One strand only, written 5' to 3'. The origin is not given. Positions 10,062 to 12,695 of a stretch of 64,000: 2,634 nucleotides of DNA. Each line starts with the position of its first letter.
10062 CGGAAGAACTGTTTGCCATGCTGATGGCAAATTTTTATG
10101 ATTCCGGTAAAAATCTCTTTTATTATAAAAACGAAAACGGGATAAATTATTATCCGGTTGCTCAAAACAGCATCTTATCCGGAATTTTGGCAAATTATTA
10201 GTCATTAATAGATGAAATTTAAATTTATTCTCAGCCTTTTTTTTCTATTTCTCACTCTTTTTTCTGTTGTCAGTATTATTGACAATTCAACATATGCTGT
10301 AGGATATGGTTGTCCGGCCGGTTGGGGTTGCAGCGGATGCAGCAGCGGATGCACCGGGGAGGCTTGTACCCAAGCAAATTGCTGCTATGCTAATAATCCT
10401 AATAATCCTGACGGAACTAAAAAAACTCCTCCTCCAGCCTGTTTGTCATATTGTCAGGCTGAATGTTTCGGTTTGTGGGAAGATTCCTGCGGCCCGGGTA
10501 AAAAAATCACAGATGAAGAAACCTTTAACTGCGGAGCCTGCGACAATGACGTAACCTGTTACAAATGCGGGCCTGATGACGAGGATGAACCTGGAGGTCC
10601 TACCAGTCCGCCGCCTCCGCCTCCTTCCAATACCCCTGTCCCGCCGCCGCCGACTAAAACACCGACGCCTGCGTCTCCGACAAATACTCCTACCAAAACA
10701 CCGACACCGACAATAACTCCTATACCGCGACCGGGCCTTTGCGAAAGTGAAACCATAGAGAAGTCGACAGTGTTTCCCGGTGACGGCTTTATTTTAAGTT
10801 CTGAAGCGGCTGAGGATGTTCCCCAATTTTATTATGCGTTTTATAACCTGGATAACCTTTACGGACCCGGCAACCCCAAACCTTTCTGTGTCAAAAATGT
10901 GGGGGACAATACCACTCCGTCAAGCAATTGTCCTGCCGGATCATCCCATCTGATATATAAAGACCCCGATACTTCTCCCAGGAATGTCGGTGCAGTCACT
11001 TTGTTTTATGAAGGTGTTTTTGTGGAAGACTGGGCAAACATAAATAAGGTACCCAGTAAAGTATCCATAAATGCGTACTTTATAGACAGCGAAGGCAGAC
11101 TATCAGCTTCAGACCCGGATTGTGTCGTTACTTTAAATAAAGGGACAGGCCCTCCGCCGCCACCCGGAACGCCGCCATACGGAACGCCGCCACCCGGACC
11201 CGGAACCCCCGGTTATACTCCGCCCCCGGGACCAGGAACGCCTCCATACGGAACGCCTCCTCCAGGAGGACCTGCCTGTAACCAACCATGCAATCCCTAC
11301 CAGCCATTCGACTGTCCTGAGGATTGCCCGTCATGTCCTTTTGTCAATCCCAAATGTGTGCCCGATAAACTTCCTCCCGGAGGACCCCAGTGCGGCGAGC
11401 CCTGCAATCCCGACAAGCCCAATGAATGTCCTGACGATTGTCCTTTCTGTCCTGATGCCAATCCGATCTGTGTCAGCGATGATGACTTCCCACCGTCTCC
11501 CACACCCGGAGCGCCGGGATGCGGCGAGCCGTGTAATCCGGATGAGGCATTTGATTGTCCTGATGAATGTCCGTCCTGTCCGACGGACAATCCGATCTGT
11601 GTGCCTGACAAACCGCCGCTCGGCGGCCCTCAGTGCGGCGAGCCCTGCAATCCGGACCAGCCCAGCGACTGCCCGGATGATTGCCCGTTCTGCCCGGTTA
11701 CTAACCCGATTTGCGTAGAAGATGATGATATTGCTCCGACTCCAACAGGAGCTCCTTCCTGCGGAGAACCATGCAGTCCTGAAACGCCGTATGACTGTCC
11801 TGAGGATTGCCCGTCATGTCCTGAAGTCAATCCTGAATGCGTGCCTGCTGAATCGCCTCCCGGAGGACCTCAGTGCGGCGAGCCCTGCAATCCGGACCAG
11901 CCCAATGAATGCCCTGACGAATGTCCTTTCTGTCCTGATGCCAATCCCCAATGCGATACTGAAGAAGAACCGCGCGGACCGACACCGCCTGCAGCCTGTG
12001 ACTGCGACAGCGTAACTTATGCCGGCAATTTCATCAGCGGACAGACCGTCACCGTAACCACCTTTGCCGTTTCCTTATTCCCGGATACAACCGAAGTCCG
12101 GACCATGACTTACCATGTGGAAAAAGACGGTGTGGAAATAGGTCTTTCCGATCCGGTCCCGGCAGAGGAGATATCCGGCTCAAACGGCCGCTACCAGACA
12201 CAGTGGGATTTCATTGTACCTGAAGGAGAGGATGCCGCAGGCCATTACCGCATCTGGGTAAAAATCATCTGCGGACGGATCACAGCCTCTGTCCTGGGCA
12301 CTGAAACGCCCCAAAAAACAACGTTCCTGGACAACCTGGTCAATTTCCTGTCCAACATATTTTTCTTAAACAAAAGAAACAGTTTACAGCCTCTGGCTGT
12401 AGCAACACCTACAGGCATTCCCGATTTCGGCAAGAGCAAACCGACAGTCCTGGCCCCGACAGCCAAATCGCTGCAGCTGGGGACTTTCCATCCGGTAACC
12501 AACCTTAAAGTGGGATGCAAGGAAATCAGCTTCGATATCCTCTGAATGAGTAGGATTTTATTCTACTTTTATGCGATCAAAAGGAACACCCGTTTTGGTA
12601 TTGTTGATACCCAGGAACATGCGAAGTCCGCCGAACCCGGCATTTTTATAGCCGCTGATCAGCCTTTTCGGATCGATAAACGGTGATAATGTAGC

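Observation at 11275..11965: About 690 nt of tandem 240-nt coding repeats giving six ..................(F/S)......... modules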

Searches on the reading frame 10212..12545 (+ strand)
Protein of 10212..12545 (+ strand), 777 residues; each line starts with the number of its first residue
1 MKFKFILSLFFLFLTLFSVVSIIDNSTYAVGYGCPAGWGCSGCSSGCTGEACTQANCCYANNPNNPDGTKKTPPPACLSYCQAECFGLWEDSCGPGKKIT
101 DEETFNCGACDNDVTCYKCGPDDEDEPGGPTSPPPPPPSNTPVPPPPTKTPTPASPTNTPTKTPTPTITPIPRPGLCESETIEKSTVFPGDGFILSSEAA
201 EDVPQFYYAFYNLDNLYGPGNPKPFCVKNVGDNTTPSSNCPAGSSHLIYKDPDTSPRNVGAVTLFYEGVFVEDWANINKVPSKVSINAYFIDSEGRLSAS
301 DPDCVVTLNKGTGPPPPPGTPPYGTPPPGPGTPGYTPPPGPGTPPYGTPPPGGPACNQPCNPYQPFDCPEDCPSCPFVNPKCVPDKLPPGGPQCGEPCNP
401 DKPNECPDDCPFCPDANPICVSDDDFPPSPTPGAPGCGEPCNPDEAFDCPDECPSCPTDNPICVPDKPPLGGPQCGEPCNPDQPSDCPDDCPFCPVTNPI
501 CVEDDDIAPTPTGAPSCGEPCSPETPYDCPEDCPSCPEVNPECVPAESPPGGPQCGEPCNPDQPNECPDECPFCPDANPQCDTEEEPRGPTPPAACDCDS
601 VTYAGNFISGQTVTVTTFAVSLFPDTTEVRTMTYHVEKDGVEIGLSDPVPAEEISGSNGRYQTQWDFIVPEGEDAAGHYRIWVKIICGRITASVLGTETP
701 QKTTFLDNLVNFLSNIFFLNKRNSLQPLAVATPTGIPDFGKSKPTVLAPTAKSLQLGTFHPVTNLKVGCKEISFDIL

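Call 5: search_protein_families(library=pfam, proteins=[window:10212-12545:+], max_evalue=10)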
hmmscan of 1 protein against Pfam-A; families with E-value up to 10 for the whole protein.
window:10212-12545:+ (777 aa): 0 families

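Call 10: find_homologous_proteins(query=window:10212-12545:+, max_evalue=0.001)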
Query window:10212-12545:+ (777 aa): 9 proteins with E <= 0.001 among 8000 candidates.
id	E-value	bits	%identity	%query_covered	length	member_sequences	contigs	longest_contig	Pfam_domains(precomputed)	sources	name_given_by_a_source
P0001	0.0e+0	1821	100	100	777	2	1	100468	-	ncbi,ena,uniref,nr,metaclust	ncbi:MAG: hypothetical protein UV73_C0006G0012 [Candidatus Gottesmanbacteria bacterium GW2011_GWA2_4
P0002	1.8e-282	958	75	45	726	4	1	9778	-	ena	-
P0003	2.1e-247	842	75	45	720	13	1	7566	-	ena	-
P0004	5.2e-17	79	35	21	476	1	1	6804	-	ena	-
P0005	6.0e-15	72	29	18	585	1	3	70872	-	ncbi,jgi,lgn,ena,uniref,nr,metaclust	ncbi:MAG: hypothetical protein UV73_C0007G0010 [Candidatus Gottesmanbacteria bacterium GW2011_GWA2_4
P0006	3.5e-10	56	31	36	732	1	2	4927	-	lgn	-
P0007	1.2e-9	55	37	21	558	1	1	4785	-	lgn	-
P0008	3.6e-5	40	27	24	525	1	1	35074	-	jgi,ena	-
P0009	3.7e-5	40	32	17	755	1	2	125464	-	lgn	-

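Call 17: find_encoding_contigs(protein=P0002, flank=6000, max_places=3)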
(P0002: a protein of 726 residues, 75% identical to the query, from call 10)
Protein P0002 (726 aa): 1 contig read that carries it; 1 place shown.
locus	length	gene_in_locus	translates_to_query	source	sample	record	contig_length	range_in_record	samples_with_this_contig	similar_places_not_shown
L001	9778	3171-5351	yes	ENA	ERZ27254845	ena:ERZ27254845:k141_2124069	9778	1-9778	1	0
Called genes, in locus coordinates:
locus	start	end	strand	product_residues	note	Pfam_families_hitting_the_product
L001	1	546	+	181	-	?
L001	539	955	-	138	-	PF01934:HepT-like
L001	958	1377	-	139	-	PF01909:NTP_transf_2 (weak), PF18765:Polbeta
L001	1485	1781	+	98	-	PF01541:GIY-YIG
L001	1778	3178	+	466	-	-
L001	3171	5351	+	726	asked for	-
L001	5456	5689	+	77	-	-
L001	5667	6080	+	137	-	PF00077:RVP (weak), PF13975:gag-asp_proteas (weak)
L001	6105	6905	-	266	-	PF01978:TrmB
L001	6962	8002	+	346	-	PF04055:Radical_SAM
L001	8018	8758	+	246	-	PF00106:adh_short, PF13561:adh_short_C2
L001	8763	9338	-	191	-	PF08843:AbiEii (faint)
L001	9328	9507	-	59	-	-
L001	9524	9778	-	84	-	?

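Call 18: find_encoding_contigs(protein=P0008, flank=6000, max_places=3)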
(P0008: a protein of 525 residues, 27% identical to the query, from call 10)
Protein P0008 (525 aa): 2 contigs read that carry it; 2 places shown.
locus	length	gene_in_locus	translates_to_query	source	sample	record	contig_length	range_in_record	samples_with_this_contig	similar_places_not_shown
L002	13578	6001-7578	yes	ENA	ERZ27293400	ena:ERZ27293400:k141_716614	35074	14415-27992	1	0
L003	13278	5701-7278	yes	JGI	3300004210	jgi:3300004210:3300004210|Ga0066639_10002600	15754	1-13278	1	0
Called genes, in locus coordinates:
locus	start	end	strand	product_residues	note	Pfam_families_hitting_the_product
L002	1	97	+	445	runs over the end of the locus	PF06202:GDE_C, PF22422:MGH1-like_GH (faint)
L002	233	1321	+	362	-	-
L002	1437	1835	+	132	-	PF00903:Glyoxalase, PF13669:Glyoxalase_4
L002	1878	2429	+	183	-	PF13453:Zn_ribbon_TFIIB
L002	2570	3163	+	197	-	-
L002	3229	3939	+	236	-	-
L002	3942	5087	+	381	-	-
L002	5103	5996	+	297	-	-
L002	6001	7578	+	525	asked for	-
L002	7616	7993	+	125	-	PF03965:Penicillinase_R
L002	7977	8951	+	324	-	PF05569:Peptidase_M56, PF01435:Peptidase_M48 (weak)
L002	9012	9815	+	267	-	PF13462:Thioredoxin_4, PF01323:DSBA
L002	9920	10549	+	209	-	-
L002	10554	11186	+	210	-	PF11303:DUF3105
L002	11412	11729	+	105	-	PF02583:Trns_repr_metal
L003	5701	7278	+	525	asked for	-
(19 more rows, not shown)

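Call 44: search_solved_structures(query=window:10212-12542:+, max_evalue=1)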
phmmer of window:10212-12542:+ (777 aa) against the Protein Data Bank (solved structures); distinct sequences matched with E-value up to 1: 10.
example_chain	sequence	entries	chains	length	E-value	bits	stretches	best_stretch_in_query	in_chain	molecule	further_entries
1tgm_A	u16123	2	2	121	0.0042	18.1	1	31-67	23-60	Phospholipase A2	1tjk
2h4c_B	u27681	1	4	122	0.01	16.8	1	29-61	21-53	Phospholipase A2-II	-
1oyf_A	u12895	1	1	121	0.011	16.7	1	31-67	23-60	Phospholipase A2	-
1cl5_A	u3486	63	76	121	0.011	16.7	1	31-67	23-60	PROTEIN (PHOSPHOLIPASE A2) | PHOSPHOLIPASE A2 | Phospholipase A2 VRV-PL-VIIIa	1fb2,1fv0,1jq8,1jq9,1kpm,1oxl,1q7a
1oyf_B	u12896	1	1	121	0.015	16.3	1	31-67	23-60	Phospholipase A2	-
1oqs_A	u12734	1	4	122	0.16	12.8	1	27-66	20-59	Phospholipase A2 RV-7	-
1q5t_A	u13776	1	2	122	0.22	12.4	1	27-63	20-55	Phospholipase A2 inhibitor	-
1aok_A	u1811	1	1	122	0.26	12.1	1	27-66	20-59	VIPOXIN COMPLEX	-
1vpi_A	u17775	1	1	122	0.39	11.6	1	27-66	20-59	PHOSPHOLIPASE A2 INHIBITOR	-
1oqs_B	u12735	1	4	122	0.9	10.4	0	30-61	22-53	Phospholipase A2 RV-4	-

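Call 53: predict_structure(alignment_id=A3)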
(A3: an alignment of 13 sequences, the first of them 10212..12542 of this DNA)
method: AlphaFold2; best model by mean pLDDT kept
length: 777 residues; sequences in the alignment: 13
mean_pLDDT: 56.9   pTM: 0.35
mean pLDDT of the five models: 56.9, 56.6, 55.7, 54.7, 53.6
residues with pLDDT >= 90: 141; 70-90: 130; 50-70: 66; < 50: 440
segments of 3 or more residues with pLDDT < 50: 20-79, 124-135, 141-143, 148-169, 320-324, 334-337, 346-379, 381-401, 403-602, 693-703, 719-769
pLDDT, mean of each block of 10 residues (from residue 1): 76 65 36 32 35 33 42 44 67 81 75 84 49 48 47 42 45 82 96 97 97 92 92 92 96 95 96 95 97 91 95 76 49 45 44 38 39 37 35 39 43 34 36 34 36 34 36 35 42 34 33 33 35 36 35 36 38 32 32 30 59 82 80 89 91 85 89 80 81 43 50 54 35 31 31 41 38 51
secondary structure, 60 per line:
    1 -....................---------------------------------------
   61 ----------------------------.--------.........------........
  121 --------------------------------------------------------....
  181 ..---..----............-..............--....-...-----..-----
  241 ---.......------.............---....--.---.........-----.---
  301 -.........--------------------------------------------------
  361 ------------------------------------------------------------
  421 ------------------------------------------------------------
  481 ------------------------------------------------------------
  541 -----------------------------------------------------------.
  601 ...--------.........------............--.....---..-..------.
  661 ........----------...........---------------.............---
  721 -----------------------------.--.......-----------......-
elements in order (helices of 4 or more, strands of 3 or more residues): H2-21 E98-106 E113-120 E177-182 E192-203 E205-218 E221-224 E226-228 E244-250 E257-265 H266-269 E283-291 E305-310 E600-603 E612-620 E627-638 E641-645 E660-668 E679-689 H705-717 E753-759 E771-776

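Call 55: fold_search(model_id=the predicted structure, library=pdb)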
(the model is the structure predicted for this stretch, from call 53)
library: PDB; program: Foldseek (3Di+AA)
matches with E <= 10: 1728; with E <= 0.001: 5
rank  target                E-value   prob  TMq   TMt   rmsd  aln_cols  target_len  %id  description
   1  2zot_C                8.3e-06  1.00  0.12  0.50   5.8       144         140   14  Crystal structure of human F-spondin reeler domain (fragment 1) (released 2008-10-14)
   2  2zou_A                1.6e-05  1.00  0.11  0.51   5.9       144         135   13  Crystal structure of human F-spondin reeler domain (fragment 2) (released 2008-10-14)
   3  2zot_A                1.9e-05  1.00  0.11  0.51   5.9       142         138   13  Crystal structure of human F-spondin reeler domain (fragment 1) (released 2008-10-14)
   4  2zou_B                3.5e-05  1.00  0.12  0.50   6.3       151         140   14  Crystal structure of human F-spondin reeler domain (fragment 2) (released 2008-10-14)
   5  1nep                  5.4e-04  1.00  0.10  0.42  10.4       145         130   11  Crystal Structure Analysis of the Bovine NPC2 (Niemann-Pick C2) Protein (released 2003-01-28)
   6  3wea_A                1.8e-03  0.99  0.10  0.44   7.7       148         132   12  Crystal structure of a Niemann-Pick type C2 protein from Japanese carpenter ant (released 2014-02-05)
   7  6avu_A                2.6e-03  0.95  0.10  0.08   9.3       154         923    8  Human alpha-V beta-3 Integrin (open conformation) in complex with the therapeutic antibody LM609 (released 2017-11-01)
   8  5kwy_D                2.8e-03  0.96  0.09  0.40  10.3       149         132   11  Structure of human NPC1 middle lumenal domain bound to NPC2 (released 2016-08-24)
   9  3h8n                  3.0e-03  0.99  0.08  0.28   9.8       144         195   10  Crystal Structure Analysis of KIR2DS4 (released 2009-10-20)
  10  21ji_A                3.0e-03  0.99  0.10  0.11   6.4       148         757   13  Crystal structure of isoprimeverose-producing enzyme from Phaeoacremonium minimum (released 2026-04-08)
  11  5xxn_B                3.1e-03  1.00  0.10  0.11   6.4       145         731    5  Crystal Structure of mutant (D286N) beta-glucosidase from Bacteroides thetaiotaomicron in complex with sophorose (released 2017-12-13)
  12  5xxm_B                3.1e-03  0.99  0.10  0.10   6.8       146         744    5  Crystal structure of GH3 beta-glucosidase from Bacteroides thetaiotaomicron in complex with gluconolactone (released 2017-12-13)
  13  8as0_R                3.1e-03  0.96  0.10  0.41   9.5       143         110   10  PD-1 extracellular domain in complex with Fab fragment from D12 antibody (released 2022-11-23)
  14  8as0_I                3.7e-03  0.95  0.10  0.41   9.4       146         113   10  PD-1 extracellular domain in complex with Fab fragment from D12 antibody (released 2022-11-23)
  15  5b8c_C                4.4e-03  0.75  0.08  0.32  10.0       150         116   10  High resolution structure of the human PD-1 in complex with pembrolizumab Fv (released 2016-10-26)
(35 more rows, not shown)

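Call 56: search_protein_families(library=ncbifam, proteins=[window:10212-12542:+], max_evalue=1)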
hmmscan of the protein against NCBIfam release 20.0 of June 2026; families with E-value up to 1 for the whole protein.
window:10212-12542:+ (777 aa): 0 families

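Call 78: search_protein_families(library=pfam, proteins=[P0004, P0005, P0006, P0007, P0008, P0009, P0002, P0003], max_evalue=0.1)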
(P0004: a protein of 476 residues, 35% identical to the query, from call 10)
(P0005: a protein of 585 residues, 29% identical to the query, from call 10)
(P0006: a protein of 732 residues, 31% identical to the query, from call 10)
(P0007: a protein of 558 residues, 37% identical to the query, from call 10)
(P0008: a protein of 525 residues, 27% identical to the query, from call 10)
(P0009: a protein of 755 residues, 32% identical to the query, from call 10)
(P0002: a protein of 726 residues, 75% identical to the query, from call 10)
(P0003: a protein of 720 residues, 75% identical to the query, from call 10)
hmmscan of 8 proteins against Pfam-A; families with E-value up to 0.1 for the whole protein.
P0004 (476 aa): 2 families
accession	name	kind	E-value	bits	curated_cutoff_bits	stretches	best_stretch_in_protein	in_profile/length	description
PF19721.4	DUF6215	-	0.057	13.5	27.1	0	51-85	11-44/135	Family of unknown function (DUF6215)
PF14481.13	Fimbrial_PilY2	-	0.064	13.3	25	0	399-431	38-70/75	Type 4 fimbrial biogenesis protein PilY2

P0005 (585 aa): 0 families

P0006 (732 aa): 0 families

P0007 (558 aa): 1 family
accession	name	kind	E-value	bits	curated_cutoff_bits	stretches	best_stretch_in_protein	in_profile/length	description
PF00404.24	Dockerin_1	-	0.00053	20.6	22.9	1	504-556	1-56/57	Dockerin type I domain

P0008 (525 aa): 0 families

P0009 (755 aa): 0 families

P0002 (726 aa): 0 families

P0003 (720 aa): 0 families
